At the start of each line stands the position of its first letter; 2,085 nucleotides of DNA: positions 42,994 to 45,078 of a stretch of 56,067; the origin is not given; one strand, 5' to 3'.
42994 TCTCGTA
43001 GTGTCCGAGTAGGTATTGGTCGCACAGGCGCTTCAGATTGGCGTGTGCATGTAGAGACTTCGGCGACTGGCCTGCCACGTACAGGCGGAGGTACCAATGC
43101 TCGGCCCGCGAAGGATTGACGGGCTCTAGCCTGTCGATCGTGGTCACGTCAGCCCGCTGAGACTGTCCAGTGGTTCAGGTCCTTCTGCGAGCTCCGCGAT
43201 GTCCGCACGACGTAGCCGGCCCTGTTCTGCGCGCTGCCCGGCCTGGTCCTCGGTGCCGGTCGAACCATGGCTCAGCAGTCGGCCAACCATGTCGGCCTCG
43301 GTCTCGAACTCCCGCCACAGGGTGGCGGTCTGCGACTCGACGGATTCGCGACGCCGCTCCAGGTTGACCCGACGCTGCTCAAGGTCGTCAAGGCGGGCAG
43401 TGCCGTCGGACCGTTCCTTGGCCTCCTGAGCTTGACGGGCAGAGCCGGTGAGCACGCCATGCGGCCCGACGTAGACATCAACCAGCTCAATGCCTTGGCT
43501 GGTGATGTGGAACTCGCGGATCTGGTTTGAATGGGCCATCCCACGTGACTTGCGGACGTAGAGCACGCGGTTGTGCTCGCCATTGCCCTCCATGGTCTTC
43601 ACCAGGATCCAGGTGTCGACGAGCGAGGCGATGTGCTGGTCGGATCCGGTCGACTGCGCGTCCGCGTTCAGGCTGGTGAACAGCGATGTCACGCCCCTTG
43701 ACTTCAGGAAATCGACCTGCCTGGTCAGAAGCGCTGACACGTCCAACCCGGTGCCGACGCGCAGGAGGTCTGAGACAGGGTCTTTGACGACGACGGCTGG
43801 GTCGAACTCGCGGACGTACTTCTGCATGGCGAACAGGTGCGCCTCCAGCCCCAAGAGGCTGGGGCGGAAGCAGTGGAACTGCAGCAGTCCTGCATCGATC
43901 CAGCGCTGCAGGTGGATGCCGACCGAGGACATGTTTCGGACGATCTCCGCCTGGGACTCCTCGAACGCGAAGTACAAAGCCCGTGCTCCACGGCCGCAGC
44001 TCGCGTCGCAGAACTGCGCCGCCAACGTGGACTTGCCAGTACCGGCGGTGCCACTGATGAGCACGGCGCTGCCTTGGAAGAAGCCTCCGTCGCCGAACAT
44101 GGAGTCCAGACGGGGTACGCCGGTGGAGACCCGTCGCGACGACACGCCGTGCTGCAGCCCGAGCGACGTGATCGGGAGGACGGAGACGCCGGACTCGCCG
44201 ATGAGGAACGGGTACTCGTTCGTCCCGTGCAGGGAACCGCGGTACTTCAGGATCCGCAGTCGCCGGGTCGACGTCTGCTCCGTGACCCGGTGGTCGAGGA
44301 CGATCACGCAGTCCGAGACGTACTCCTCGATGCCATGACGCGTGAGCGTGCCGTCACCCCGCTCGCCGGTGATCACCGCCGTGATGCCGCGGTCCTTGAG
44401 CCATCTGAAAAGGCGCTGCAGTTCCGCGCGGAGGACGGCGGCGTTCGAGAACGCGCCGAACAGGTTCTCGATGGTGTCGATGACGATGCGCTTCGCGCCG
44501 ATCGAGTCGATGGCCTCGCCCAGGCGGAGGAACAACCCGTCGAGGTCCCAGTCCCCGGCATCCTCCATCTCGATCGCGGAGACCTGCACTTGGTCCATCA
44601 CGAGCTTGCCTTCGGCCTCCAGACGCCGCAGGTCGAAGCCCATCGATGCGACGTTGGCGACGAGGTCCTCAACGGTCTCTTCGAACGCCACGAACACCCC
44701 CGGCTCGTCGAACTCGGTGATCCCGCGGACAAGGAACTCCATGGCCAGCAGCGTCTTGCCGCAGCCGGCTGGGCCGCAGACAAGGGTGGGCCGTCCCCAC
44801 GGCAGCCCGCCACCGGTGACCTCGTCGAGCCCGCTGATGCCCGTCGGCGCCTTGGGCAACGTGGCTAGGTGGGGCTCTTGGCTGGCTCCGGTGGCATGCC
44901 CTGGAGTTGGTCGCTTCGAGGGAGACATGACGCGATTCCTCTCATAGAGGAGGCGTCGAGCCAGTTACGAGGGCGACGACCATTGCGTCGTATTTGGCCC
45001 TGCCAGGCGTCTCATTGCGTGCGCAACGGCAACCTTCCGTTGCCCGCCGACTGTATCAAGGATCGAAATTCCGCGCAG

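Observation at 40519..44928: KaiA-less kaiC-kaiB-kaiB operon translationally coupled to a PAS-GGDEF-EAL enzyme, a putative timer wired to c-di-GMP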

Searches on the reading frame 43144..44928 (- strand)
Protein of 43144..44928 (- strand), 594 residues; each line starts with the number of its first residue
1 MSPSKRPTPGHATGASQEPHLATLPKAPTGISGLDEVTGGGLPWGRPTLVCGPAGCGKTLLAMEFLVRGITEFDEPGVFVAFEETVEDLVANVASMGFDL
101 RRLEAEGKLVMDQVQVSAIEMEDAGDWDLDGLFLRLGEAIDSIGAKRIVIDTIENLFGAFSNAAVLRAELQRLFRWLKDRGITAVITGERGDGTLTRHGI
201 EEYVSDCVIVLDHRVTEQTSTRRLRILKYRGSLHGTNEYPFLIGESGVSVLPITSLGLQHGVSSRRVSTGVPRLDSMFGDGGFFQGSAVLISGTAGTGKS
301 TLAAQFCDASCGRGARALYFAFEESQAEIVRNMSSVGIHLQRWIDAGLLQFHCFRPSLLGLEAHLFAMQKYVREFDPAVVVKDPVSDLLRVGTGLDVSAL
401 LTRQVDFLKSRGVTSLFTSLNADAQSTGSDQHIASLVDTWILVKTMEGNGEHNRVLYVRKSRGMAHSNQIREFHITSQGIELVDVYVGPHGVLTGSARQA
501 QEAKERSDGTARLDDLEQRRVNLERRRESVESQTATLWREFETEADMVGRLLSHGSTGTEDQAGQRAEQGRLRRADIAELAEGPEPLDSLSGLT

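Call 3: search_protein_families(library=pfam, proteins=[window:43144-44928:-], max_evalue=0.01)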
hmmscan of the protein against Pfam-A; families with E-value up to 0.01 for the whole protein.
window:43144-44928:- (594 aa): 27 families (the best 25 are shown)
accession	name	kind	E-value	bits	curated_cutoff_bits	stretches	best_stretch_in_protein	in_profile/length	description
PF06745.19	ATPase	-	4.6e-108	360.4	26.6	2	28-253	2-229/231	KaiC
PF13481.12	AAA_25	-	3.5e-17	63.1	27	2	35-177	23-173/195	AAA domain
PF13191.12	AAA_16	-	4e-09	37.6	32.6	1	285-331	23-64/167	AAA ATPase domain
PF03796.21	DnaB_C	-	1.3e-07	31.8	27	1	267-335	2-69/255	DnaB-like helicase C terminal domain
PF00154.27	RecA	-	6e-07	29.6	27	0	253-317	19-83/262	recA bacterial DNA recombination protein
PF13238.12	AAA_18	-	1.8e-06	28.8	29.4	0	49-182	2-113/128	AAA domain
PF13479.12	AAA_24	-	4.1e-06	27.2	27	0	289-329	5-37/195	AAA domain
PF13401.12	AAA_22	-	5.9e-06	27.1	27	0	48-188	8-122/130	AAA domain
PF05729.18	NACHT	-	9.3e-06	26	26.7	0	288-313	2-27/167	NACHT domain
PF20720.3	nSTAND3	-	1e-05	25.7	27.2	0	288-319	19-50/155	Novel STAND NTPase 3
PF24883.2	NPHP3_N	-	1.5e-05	25.7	24.8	1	288-328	24-64/164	Nephrocystin 3, N-terminal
PF13173.12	AAA_14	-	1.5e-05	25.5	27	0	287-329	3-44/129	AAA domain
PF07728.20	AAA_5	-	4.8e-05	23.8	22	0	289-324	2-35/139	AAA domain (dynein-related subfamily)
PF00004.35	AAA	-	9.8e-05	23.3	21.2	0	289-310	1-22/131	ATPase family associated with various cellular activities (AAA)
PF00910.28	RNA_helicase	-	0.0002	22.2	21.5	0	289-311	1-23/105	RNA helicase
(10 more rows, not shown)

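Call 4: search_protein_families(library=ncbifam, proteins=[window:43144-44928:-], max_evalue=0.01)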
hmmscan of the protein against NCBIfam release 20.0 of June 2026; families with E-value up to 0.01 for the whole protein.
window:43144-44928:- (594 aa): 26 families (the best 25 are shown)
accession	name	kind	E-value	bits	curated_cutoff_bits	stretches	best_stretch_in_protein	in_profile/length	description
NF006799.0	PRK09302.1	equivalog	2.2e-212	706.2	408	1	22-525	8-514/515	circadian clock protein KaiC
TIGR02655.1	circ_KaiC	equivalog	1.9e-106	356.6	546.25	1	26-498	2-477/484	circadian clock protein KaiC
TIGR03880.1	KaiC_arch_3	hypoth_equivalog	1.9e-55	187.8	249.45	2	30-251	1-218/224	KaiC domain-containing protein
TIGR03877.1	thermo_KaiC_1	hypoth_equivalog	2.2e-43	148.5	307.25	3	27-251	4-233/238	KaiC domain-containing protein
TIGR03881.1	KaiC_arch_4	hypoth_equivalog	3.7e-39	134.8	247.8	2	27-243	3-220/231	KaiC domain-containing protein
NF052589.1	ArlH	equivalog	1.4e-24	87.1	215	2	272-468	7-207/229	archaellum protein ArlH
NF004723.0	PRK06067.1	subfamily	5.4e-24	85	194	2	267-481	16-234/243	flagellar accessory protein FlaH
TIGR00416.1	sms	equivalog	1e-15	57.5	403.05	2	264-337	73-145/454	DNA repair protein RadA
TIGR03878.1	thermo_KaiC_2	hypoth_equivalog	2.1e-10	40.3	232.2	1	39-190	30-175/259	KaiC domain-containing protein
NF004629.0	PRK05973.1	equivalog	6e-08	32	156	1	284-341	62-119/237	DNA helicase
TIGR02012.1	tigrfam_recA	equivalog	2.5e-07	30.3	325.3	0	26-67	35-77/321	recombinase RecA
NF006861.0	PRK09361.1-1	equivalog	8e-07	28.8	278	1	27-95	5-72/235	DNA repair and recombination protein RadB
NF006320.0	PRK08533.1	equivalog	9.2e-07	28.7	215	0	34-110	13-88/230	flagellar accessory protein FlaH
NF038214.1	IS21_help_AAA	equivalog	1.1e-05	25.2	200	0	286-324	90-128/232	IS21-like element helper ATPase IstB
TIGR02237.1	recomb_radB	equivalog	4.8e-05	23.3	172.4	0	280-481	6-210/210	DNA repair and recombination protein RadB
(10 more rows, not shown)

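Call 7: find_related_loci(query=window:43144-44928:-, collection=genome_contigs, flank=8000)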
Query window:43144-44928:- (594 aa) in genome_contigs; peptide patterns used: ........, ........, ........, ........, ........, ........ (x = any residue, [..] = any of these).
249 stretches matched a pattern; 187 encode a relative of the query (tblastn E <= 1e-3); the best 80 are kept; 80 distinct loci.
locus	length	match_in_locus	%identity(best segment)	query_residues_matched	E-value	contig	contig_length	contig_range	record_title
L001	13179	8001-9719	82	2-579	0e+0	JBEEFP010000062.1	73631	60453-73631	MAG: Actinomycetota bacterium isolate BP_99 scaffold_4580317, whole genome shotgun sequence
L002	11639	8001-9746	82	1-581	0e+0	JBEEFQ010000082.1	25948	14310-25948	MAG: Actinomycetota bacterium isolate BP_98 scaffold_1944450, whole genome shotgun sequence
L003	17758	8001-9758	79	4-588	0e+0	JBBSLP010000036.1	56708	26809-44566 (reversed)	MAG: Acidimicrobiales bacterium isolate metawrap_LS4_71 metawrap_LS4_71_K_1317723_L_56708_cov_15.9942, whole genome shot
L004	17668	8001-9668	82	24-579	0e+0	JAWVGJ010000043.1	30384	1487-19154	MAG: Solirubrobacteraceae bacterium isolate BP_474 scaffold_1404917, whole genome shotgun sequence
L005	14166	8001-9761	79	8-588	0e+0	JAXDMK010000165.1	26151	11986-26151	MAG: Actinomycetota bacterium isolate BP_64 scaffold_143567, whole genome shotgun sequence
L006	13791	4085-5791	82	21-589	0e+0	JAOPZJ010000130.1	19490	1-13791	MAG: Solirubrobacterales bacterium isolate RYN_252 scaffold_1537414, whole genome shotgun sequence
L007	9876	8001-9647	81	21-576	0e+0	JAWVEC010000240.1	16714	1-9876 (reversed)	MAG: Gaiellales bacterium isolate BP_420 scaffold_3231055, whole genome shotgun sequence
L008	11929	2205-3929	78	9-583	0e+0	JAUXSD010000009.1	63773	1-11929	MAG: Solirubrobacteraceae bacterium isolate C12_metabat.bin.40 C12_k141_1049, whole genome shotgun sequence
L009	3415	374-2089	78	9-582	0e+0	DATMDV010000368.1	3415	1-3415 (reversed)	MAG TPA_asm: Ilumatobacteraceae bacterium isolate SMAG_U13417 k141_2195776, whole genome shotgun sequence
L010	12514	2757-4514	80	1-579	0e+0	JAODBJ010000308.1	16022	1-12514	MAG: Actinomycetes bacterium isolate RYN_51 scaffold_912161, whole genome shotgun sequence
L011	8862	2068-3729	81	21-574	0e+0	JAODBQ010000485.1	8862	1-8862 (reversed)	MAG: Ilumatobacteraceae bacterium isolate RYN_44 scaffold_5780213, whole genome shotgun sequence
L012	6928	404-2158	77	5-586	0e+0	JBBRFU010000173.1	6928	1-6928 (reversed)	MAG: Acidimicrobiales bacterium isolate Co_metawrap_2589 Cmw_2589_k141_21322105_length_6928_cov_8.9953, whole genome sho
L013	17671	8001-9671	80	24-579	0e+0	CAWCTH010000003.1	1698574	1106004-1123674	MAG: uncultured Acidimicrobiales bacterium isolate MFD05442.bin.2.293 genome assembly, contig: contig_24528, whole genom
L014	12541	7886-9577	78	20-587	0e+0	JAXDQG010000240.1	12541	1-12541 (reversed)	MAG: Acidimicrobiia bacterium isolate BP_73 scaffold_3785091, whole genome shotgun sequence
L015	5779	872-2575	77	19-590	0e+0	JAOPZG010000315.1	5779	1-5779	MAG: Conexibacter sp. isolate RYN_248 scaffold_2481672, whole genome shotgun sequence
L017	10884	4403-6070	78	19-576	0e+0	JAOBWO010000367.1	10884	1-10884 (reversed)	MAG: Acidimicrobiales bacterium isolate RYN_39 scaffold_6353435, whole genome shotgun sequence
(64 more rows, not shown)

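Call 14: find_encoding_contigs(protein=window:43144-44928:-, flank=10000, max_places=4)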
Protein window:43144-44928:- (594 aa): no gene with exactly this product is on record in the collection.

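Call 16: search_protein_families(library=pfam, alignment_id=A1, max_evalue=0.001)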
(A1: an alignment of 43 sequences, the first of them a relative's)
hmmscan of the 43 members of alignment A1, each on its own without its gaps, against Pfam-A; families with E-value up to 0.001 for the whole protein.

A. member 1, L026:10085-11695:+ (537 aa): 8 families
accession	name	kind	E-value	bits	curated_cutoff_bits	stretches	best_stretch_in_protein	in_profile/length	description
PF02518.31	HATPase_c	-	2.2e-27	96.2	26.4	1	420-530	2-109/111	Histidine kinase-, DNA gyrase B-, and HSP90-like ATPase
PF08447.18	PAS_3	-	4.1e-20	72.3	25.6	1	205-289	2-88/89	PAS fold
PF00512.31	HisKA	-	7.1e-14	52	26.9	1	310-370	2-63/66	His Kinase A (phospho-acceptor) domain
PF13426.13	PAS_9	-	6.4e-13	49.3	27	1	71-163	7-103/103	PAS domain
PF08448.16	PAS_4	-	3.1e-11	43.9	23.1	1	62-165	2-109/110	PAS fold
PF00989.32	PAS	-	2.4e-10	40.8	22.6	1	57-160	3-112/113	PAS fold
PF12860.13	PAS_7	-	2.9e-05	24.6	27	0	61-104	1-45/115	PAS fold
PF13188.13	PAS_8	-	8.2e-05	22.8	21.8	1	57-107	3-49/65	PAS domain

B. families by the number of members that match (of 43 scanned): 33 families (the first 25 are shown)
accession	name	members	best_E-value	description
PF13426.13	PAS_9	42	1.5e-60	PAS domain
PF00989.32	PAS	41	2.2e-64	PAS fold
PF08448.16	PAS_4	38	6.1e-89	PAS fold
PF24820.1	Diguanyl_cycl_sensor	33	5.7e-19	Diguanylate cyclase-like sensor domain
PF13188.13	PAS_8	32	1.8e-30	PAS domain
PF02518.31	HATPase_c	30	2.3e-31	Histidine kinase-, DNA gyrase B-, and HSP90-like ATPase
PF00512.31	HisKA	28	3.2e-22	His Kinase A (phospho-acceptor) domain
PF08447.18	PAS_3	24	6e-25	PAS fold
PF12860.13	PAS_7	12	1.8e-13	PAS fold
PF00990.26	GGDEF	7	5e-48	Diguanylate cyclase, GGDEF domain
PF13185.12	GAF_2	7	2.9e-21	GAF domain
PF00563.25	EAL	6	6.6e-76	EAL domain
PF00072.30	Response_reg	6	1.2e-26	Response regulator receiver domain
PF01590.32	GAF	6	3.5e-18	GAF domain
PF13581.12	HATPase_c_2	5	2.8e-07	Histidine kinase-like ATPase domain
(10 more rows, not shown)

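Call 18: search_solved_structures(query=window:43144-44928:-, show_alignments=3, max_evalue=1e-20)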
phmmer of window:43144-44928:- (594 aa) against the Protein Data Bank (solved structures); distinct sequences matched with E-value up to 1e-20: 43.
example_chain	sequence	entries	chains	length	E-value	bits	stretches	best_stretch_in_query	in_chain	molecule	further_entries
8dba_A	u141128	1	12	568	2.5e-188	630.4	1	24-553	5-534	Circadian clock protein KaiC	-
8fwi_A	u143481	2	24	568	1.7e-187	627.6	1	24-553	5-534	Circadian clock protein KaiC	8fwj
8db3_A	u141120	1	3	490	4.2e-185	619.7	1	25-506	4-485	Circadian clock protein KaiC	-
8zn5_B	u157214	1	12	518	1.2e-113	383.9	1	18-508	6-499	KaiC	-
8zn6_F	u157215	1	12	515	4.2e-107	362.2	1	17-499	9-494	KaiC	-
8jon_A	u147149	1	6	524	5.4e-105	355.2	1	16-513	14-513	Circadian clock oscillator protein KaiC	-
4o0m_A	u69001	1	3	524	8.4e-101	341.4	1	9-501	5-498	Circadian clock protein kinase KaiC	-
7dy1_A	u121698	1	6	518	1.1e-100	341.1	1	9-500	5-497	Circadian clock protein kinase KaiC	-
7dye_A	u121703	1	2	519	1.2e-100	340.9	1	22-499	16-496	Circadian clock protein kinase KaiC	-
3k0a_A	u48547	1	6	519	1.2e-100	340.9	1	22-499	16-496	Circadian clock protein kinase KaiC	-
3k0c_A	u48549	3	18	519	1.6e-100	340.5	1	22-499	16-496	Circadian clock protein kinase KaiC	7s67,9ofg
5jwq_A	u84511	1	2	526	1.7e-100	340.4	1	9-500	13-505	Circadian clock protein kinase KaiC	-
3k0e_A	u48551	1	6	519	2.9e-100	339.6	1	22-499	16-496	Circadian clock protein kinase KaiC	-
3k0f_A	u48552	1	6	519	3e-100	339.6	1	22-499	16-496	Circadian clock protein kinase KaiC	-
3jzm_A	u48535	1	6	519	3.1e-100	339.5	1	22-499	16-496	Circadian clock protein kinase kaiC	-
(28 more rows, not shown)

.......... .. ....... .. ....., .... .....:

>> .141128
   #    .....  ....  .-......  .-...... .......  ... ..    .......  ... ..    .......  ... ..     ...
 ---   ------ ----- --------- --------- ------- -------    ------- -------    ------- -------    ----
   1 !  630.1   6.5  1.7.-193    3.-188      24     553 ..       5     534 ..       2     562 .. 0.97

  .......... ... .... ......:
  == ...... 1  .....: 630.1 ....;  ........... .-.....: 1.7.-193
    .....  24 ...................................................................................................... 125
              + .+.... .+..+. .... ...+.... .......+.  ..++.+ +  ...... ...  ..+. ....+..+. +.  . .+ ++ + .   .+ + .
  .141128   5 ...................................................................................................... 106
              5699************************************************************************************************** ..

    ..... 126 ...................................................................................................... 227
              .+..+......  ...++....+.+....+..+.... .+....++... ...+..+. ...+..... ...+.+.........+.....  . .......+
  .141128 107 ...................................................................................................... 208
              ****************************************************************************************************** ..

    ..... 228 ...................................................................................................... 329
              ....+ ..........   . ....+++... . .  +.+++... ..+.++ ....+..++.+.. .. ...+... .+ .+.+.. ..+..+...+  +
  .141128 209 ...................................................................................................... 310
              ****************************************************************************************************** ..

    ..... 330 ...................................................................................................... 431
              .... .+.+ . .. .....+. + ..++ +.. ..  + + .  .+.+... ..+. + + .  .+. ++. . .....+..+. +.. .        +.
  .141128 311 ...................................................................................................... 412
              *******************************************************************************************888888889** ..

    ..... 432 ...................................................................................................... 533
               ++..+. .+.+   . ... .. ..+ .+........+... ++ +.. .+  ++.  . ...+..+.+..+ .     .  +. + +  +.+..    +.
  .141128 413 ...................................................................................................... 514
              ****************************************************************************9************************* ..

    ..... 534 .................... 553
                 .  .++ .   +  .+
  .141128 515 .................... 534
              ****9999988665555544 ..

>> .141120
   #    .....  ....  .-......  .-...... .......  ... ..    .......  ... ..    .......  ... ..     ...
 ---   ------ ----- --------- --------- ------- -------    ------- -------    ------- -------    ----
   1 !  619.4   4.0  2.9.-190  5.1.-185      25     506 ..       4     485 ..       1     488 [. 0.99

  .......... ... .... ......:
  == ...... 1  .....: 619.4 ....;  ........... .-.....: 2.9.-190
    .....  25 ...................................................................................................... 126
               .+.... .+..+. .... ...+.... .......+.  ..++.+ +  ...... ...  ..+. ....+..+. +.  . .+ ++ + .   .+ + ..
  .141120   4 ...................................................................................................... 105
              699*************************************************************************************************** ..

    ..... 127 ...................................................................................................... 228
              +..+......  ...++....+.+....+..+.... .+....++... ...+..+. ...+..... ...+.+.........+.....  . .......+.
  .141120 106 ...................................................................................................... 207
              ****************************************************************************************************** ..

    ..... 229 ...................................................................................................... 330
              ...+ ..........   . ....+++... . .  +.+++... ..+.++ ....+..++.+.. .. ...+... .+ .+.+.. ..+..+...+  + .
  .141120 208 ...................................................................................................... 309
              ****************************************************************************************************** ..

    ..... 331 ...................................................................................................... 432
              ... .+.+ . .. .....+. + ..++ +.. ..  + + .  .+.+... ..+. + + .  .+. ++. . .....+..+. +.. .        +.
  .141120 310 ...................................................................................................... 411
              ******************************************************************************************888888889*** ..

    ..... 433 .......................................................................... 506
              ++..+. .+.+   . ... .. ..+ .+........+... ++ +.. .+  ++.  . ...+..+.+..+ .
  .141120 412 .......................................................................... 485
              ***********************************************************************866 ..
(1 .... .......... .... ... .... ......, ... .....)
